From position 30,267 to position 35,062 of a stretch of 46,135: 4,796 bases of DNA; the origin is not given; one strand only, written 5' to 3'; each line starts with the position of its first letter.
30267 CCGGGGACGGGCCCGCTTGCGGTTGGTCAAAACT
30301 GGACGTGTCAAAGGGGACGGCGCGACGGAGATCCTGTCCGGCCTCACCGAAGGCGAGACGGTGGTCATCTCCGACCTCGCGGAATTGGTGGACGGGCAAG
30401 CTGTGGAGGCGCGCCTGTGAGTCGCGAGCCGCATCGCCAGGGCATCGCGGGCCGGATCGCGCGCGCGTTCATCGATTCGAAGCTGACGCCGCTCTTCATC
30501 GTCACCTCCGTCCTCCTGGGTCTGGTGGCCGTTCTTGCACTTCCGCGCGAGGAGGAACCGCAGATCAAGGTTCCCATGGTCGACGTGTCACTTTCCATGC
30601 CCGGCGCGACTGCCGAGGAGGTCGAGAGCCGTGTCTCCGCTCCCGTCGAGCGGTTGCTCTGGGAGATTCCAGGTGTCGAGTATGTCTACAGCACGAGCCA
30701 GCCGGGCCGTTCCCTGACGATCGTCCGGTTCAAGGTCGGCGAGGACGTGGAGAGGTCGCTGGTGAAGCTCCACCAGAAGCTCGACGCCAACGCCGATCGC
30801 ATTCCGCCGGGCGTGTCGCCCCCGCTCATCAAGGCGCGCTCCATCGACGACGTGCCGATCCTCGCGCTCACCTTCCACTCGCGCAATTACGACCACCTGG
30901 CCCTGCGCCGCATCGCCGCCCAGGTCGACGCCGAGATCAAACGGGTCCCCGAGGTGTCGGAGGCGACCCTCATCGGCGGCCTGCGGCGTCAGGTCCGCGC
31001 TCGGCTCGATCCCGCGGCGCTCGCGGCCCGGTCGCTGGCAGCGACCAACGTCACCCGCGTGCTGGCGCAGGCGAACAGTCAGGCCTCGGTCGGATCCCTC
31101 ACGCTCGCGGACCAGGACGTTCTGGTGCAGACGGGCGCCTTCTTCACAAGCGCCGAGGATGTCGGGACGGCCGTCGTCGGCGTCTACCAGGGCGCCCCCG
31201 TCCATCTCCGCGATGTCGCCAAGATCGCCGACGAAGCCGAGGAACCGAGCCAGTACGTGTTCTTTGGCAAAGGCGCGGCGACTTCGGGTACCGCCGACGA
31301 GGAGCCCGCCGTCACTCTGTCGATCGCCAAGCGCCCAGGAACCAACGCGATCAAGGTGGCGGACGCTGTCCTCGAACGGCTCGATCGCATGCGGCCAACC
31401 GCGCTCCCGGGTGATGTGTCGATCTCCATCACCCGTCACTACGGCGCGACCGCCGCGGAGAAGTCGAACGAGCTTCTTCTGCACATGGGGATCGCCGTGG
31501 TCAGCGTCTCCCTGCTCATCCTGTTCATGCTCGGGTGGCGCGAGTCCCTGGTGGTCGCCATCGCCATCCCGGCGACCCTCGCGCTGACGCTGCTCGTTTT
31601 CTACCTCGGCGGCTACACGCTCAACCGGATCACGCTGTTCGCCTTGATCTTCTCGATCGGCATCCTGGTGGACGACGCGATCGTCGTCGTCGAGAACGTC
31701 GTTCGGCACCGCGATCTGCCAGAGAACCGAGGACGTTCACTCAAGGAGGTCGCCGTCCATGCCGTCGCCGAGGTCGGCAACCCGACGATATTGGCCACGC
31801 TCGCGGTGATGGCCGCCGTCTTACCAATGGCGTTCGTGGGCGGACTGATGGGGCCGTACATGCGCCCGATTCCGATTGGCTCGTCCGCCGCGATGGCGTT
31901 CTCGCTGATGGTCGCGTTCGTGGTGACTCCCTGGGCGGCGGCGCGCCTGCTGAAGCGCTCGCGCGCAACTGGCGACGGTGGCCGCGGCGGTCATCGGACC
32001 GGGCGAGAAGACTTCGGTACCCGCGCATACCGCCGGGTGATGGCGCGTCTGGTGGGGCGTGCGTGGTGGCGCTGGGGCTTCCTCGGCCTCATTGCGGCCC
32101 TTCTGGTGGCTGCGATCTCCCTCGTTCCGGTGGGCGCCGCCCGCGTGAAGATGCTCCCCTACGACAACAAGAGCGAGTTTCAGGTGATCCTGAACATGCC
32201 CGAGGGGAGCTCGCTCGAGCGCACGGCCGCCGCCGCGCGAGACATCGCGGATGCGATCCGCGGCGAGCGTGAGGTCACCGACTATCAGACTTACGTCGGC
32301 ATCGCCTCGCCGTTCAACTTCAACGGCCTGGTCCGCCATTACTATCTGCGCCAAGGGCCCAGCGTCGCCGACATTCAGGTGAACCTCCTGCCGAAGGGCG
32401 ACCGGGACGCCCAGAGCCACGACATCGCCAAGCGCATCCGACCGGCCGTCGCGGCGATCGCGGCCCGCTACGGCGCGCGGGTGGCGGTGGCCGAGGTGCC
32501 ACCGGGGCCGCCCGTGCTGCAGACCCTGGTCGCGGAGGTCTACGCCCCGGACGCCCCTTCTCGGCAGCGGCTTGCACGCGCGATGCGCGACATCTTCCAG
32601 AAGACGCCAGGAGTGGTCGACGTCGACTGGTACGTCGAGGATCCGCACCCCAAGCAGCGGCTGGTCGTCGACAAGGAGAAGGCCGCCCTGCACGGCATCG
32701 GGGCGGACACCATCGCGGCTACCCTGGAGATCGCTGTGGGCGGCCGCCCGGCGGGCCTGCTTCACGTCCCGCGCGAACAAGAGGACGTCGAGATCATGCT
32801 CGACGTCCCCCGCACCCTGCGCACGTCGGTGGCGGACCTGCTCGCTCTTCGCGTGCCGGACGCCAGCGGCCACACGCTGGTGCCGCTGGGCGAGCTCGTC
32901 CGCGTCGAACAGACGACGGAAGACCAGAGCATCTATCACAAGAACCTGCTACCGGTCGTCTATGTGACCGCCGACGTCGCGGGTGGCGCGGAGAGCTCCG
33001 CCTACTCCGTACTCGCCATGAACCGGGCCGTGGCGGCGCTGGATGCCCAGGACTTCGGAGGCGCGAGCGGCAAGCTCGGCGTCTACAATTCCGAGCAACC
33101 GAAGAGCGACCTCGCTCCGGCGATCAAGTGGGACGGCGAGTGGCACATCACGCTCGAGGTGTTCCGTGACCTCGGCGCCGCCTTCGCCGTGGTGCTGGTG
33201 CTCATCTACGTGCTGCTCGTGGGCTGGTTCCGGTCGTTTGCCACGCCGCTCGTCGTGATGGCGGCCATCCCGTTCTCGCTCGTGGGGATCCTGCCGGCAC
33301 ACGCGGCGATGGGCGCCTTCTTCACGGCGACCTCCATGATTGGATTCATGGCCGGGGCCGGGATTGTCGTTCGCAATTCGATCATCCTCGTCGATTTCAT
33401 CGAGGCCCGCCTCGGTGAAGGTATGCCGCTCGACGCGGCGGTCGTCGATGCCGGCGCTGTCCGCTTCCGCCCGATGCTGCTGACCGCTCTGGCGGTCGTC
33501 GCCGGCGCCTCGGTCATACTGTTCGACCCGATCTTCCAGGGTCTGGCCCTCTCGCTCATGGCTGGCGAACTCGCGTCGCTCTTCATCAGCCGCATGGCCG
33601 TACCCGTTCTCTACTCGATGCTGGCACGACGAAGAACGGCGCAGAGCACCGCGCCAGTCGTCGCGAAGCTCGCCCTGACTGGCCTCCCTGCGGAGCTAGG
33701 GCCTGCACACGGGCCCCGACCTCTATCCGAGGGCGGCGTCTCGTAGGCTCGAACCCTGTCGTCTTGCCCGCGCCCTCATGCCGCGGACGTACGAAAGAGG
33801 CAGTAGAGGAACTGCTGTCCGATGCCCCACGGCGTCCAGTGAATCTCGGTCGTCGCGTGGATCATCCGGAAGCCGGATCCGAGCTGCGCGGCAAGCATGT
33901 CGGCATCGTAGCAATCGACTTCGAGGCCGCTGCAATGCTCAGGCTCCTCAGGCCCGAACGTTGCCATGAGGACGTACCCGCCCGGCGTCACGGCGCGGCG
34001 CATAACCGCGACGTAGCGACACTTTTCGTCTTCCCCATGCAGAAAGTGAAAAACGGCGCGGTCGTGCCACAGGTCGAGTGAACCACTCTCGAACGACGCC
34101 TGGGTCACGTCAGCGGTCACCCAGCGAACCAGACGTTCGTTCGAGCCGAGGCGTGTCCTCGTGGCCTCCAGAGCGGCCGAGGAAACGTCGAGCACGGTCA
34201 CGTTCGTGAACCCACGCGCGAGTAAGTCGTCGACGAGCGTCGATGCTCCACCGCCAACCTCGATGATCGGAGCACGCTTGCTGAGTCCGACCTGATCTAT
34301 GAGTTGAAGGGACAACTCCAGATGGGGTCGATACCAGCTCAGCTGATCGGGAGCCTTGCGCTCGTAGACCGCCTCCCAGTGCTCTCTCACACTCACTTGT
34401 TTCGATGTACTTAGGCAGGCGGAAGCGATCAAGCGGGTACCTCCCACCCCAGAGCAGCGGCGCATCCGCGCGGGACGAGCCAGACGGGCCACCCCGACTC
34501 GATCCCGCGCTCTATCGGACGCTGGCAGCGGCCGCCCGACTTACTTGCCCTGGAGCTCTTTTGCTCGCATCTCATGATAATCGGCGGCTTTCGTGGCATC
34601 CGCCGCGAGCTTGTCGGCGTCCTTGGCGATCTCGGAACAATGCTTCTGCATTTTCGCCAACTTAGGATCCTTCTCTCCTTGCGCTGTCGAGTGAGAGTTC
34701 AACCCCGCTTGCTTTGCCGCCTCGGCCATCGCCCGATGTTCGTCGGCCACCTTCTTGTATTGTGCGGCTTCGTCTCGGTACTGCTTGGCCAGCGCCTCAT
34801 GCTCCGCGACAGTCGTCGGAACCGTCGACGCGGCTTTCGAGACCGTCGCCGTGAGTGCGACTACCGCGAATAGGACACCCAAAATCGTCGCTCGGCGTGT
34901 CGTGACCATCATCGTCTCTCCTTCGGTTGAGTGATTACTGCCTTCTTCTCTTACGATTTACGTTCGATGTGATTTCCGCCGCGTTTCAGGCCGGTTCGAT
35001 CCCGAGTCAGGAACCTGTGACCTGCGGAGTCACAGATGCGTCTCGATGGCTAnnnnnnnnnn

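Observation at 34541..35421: Tandem paralogous secreted His/Met-rich helical proteins of an unrecognised family, divergent from the CsoR-like regulator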

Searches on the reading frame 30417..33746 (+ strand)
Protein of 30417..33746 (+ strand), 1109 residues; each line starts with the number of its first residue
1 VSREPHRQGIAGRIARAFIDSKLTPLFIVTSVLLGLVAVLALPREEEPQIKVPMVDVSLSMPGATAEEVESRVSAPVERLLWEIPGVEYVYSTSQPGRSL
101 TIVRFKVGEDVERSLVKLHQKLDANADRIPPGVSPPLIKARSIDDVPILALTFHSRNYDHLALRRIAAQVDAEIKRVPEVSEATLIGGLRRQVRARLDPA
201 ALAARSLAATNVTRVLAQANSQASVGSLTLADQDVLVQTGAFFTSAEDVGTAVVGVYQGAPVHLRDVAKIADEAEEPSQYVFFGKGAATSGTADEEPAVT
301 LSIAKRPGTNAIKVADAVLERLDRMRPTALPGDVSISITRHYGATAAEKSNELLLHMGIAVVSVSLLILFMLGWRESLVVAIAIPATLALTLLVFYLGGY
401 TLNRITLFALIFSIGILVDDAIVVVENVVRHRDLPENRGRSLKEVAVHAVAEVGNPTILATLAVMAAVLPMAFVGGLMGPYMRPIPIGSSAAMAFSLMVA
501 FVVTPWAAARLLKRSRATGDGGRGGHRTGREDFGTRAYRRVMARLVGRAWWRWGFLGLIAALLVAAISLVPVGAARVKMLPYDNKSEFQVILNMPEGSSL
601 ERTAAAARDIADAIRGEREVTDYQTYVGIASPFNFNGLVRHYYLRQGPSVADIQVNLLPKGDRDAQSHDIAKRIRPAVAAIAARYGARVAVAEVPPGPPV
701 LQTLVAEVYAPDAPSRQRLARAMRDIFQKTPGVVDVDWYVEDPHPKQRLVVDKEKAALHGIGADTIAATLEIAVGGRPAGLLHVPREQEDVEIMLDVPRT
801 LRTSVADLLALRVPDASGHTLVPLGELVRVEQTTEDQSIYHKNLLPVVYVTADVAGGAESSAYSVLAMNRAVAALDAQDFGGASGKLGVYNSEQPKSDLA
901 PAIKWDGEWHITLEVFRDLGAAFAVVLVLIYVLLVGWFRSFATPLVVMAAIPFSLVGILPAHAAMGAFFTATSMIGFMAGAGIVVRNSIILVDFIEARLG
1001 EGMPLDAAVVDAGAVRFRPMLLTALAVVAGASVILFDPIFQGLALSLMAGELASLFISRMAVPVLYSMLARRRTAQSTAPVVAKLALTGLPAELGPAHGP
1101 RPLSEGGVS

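Call 41: search_protein_families(library=ncbifam, proteins=[window:30417-33746:+], max_evalue=0.00001)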
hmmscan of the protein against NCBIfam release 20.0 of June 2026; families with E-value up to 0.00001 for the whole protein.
window:30417-33746:+ (1109 aa): 14 families
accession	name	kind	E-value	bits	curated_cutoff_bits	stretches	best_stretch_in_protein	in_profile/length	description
NF033617.1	RND_permease_2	subfamily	1.6e-136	456.8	1250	1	25-1069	12-1007/1009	multidrug efflux RND transporter permease subunit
NF000282.2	RND_permease_1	subfamily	3.2e-112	376.3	1250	1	29-1070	16-1028/1029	multidrug efflux RND transporter permease subunit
TIGR00915.1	2A0602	subfamily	2.2e-88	297.3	940.35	1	29-1075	17-1034/1050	efflux RND transporter permease subunit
NF007905.0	PRK10614.1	equivalog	3.6e-85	286.5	1774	2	24-518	14-496/1025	multidrug efflux RND transporter permease subunit MdtC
NF007798.0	PRK10503.1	equivalog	5.6e-79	265.9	1584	1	14-1071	12-1024/1040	MdtB/MuxB family multidrug efflux RND transporter permease subunit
TIGR00914.1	2A0601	subfamily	1.2e-77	261.7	701.45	1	28-1078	20-1044/1051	CusA/CzcA family heavy metal efflux RND transporter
NF007131.0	PRK09577.1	equivalog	1.4e-67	228.3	1768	1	15-1031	2-979/1045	multidrug efflux RND transporter permease subunit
NF000037.1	RND_perm_OqxB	exception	1.3e-64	218.6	2200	1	15-1035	4-995/1050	multidrug efflux RND transporter permease subunit OqxB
NF007842.1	PRK10555.1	equivalog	2e-63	214.7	1854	2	16-775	3-753/1036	multidrug efflux RND transporter permease AcrD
NF007133.0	PRK09579.1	equivalog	1.9e-61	207.8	1763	2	30-517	20-494/1017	multidrug efflux RND transporter permease subunit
NF011706.2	PRK15127.1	equivalog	2.3e-54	184.7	2150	2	18-614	5-598/1049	multidrug efflux RND transporter permease subunit AcrB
NF009583.0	PRK13024.1-3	subfamily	1.5e-07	29.9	721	1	350-476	573-701/755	protein translocase subunit SecDF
TIGR00966.2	transloc_SecF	equivalog_domain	2.6e-07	30.4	160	1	345-476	118-247/279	protein translocase subunit SecF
TIGR00916.1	2A0604s01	subfamily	1.2e-06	28.3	148.6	1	327-476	63-209/231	SecD/SecF family protein translocase subunit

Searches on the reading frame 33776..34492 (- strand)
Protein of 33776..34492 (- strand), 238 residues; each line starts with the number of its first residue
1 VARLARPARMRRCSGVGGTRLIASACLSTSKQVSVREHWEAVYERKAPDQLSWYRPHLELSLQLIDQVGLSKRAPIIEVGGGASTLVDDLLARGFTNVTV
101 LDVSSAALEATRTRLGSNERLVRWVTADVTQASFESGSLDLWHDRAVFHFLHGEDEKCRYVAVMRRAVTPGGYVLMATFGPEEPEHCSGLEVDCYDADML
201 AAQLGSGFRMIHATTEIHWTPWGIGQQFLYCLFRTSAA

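Call 8: search_protein_families(library=pfam, proteins=[window:33776-34492:-], max_evalue=0.001)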
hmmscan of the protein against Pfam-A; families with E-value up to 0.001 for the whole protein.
window:33776-34492:- (238 aa): 6 families
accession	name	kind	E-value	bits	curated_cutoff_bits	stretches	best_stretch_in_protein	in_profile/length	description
PF13649.12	Methyltransf_25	-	2.7e-12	47.7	27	1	76-172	1-97/97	Methyltransferase domain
PF08241.18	Methyltransf_11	-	9.4e-12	45.9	21.2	1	78-175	2-94/95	Methyltransferase domain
PF08242.18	Methyltransf_12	-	1.9e-11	45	30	1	77-173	1-97/98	Methyltransferase domain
PF13847.12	Methyltransf_31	-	1.3e-05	25.3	27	1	72-180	3-113/145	Methyltransferase domain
PF05401.17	NodS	-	0.00032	21.1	24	1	72-152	43-120/201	Nodulation protein S (NodS)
PF13489.12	Methyltransf_23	-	0.00082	19.6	27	0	68-181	16-121/164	Methyltransferase domain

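Call 41: search_protein_families(library=ncbifam, proteins=[window:33776-34492:-], max_evalue=0.00001)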
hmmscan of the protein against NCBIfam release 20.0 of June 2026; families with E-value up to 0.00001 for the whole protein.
window:33776-34492:- (238 aa): 2 families
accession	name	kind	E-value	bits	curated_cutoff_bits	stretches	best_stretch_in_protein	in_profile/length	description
TIGR02072.1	BioC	equivalog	4.1e-07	30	184.95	1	62-183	24-139/244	malonyl-ACP O-methyltransferase BioC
NF041650.1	nod_mtase_NodS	equivalog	1e-06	28.6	300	1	76-176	42-139/190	nodulation methyltransferase NodS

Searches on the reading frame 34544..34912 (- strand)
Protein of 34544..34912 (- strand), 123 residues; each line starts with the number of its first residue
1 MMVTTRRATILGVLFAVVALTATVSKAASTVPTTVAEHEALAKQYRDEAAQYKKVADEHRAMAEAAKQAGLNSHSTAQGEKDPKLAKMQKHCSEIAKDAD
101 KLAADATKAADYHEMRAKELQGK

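Call 3: search_protein_families(library=pfam, proteins=[window:34544-34912:-], max_evalue=10)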
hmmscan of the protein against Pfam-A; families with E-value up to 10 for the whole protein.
seq(123 aa): 10 families
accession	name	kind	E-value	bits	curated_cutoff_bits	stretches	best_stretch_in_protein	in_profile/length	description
PF21408.2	MTR4-like_stalk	-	0.054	14.2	24.2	1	84-117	16-50/64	Exosome RNA helicase MTR4-like, stalk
PF07432.18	Hc1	-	0.1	12.9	23.5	1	84-110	3-29/57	Histone H1-like protein Hc1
PF09679.15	TraQ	-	0.11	13.2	25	1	11-82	21-93/94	Type-F conjugative transfer system pilin chaperone (TraQ)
PF13603.12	tRNA-synt_1_2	-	0.13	12.2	25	1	4-55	27-75/185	Leucyl-tRNA synthetase, editing domain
PF20936.3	GCIP_C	-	0.16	12.8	36.2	1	44-106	19-81/106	Grap2 and cyclin-D-interacting, C-terminal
PF14661.11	HAUS6_N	-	0.21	11.6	26.4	1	15-111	118-214/233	HAUS augmin-like complex subunit 6 N-terminus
PF16555.11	GramPos_pilinD1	-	0.73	10.7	23.1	1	10-79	42-107/160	Gram-positive pilin subunit D1, N-terminal domain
PF01956.21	EMC3_TMCO1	-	0.76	10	27.1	1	13-78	18-63/169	Integral membrane protein EMC3/TMCO1-like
PF22946.1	SPEF2_D5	-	0.99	9.7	27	1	43-120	42-117/134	CPC1/SPEF2 domain D5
PF25547.1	WXG100_2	-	1.3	9.4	27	1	39-110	32-102/150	WXG100 like domain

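Call 4: search_protein_families(library=ncbifam, proteins=[window:34544-34912:-], max_evalue=10)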
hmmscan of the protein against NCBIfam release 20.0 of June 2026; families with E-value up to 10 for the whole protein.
seq(123 aa): 10 families
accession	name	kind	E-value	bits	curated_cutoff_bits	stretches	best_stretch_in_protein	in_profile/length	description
TIGR01653.1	lactococcin_972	subfamily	0.0062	16.8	32.1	1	9-77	10-73/97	lactococcin 972 family bacteriocin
NF000831.0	PRK00070.3-1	equivalog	0.023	14.6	124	1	32-99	23-89/130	holo-ACP synthase AcpS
NF041035.1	Rad50_Halo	equivalog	0.031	12.6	1000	1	26-114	516-603/883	DNA double-strand break repair ATPase Rad50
NF040576.1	T2SS_GspM_XpsM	equivalog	0.044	13.4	60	1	10-99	9-95/180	type II secretion system protein GspM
TIGR02209.1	ftsL_broad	equivalog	0.092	12.7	42.45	1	9-74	11-76/85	cell division protein FtsL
TIGR04360.1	other_trbK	hypoth_equivalog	0.37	11.2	33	2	9-37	2-30/73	putative entry exclusion protein TrbK-alt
NF033632.1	SLATT_4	domain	0.43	10.4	55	1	17-110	58-146/154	SLATT domain-containing protein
NF040598.1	Ala_zip_lipo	subfamily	0.44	11.1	43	1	11-88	5-83/90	Lpp/OprI family alanine-zipper lipoprotein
NF010449.0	PRK13875.1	subfamily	0.58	9.2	442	1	22-114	342-431/443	conjugal transfer protein TrbL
TIGR04260.1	Cyano_gly_rpt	equivalog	0.89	10.1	31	1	2-60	1-60/118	GrrA/OscA1 family cyclophane-containing rSAM-modified RiPP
